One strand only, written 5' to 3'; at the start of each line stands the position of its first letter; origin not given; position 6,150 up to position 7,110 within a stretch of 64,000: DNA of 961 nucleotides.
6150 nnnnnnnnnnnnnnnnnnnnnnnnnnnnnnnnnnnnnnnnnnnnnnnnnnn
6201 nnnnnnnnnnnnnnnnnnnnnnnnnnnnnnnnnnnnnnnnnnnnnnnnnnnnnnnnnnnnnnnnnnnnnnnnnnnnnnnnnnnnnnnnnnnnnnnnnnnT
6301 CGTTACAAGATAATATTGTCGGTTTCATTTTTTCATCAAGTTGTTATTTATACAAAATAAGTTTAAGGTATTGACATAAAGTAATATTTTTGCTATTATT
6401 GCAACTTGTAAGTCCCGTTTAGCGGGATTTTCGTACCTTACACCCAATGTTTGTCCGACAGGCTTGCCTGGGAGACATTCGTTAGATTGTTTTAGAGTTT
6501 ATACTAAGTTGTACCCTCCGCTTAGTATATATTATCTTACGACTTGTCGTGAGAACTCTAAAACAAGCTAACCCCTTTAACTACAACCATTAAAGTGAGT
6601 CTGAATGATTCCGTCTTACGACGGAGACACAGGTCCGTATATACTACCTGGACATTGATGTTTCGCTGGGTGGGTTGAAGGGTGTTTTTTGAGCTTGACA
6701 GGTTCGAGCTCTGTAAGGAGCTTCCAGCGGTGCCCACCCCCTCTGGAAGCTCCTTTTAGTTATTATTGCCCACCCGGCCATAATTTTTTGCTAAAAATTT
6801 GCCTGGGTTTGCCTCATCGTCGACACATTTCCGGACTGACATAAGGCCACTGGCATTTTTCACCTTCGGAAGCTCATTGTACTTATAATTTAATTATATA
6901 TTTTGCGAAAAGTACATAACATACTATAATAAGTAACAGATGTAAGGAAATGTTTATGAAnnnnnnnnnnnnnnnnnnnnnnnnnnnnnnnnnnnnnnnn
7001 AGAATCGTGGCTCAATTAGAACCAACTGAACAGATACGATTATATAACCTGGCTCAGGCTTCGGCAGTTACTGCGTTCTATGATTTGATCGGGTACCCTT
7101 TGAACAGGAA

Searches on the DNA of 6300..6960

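Call 72: search_rna_families(source=window, start=6300, end=6960, threshold=evalue, max_evalue=1)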
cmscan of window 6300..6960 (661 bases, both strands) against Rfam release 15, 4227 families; matches with E-value up to 1: 0.
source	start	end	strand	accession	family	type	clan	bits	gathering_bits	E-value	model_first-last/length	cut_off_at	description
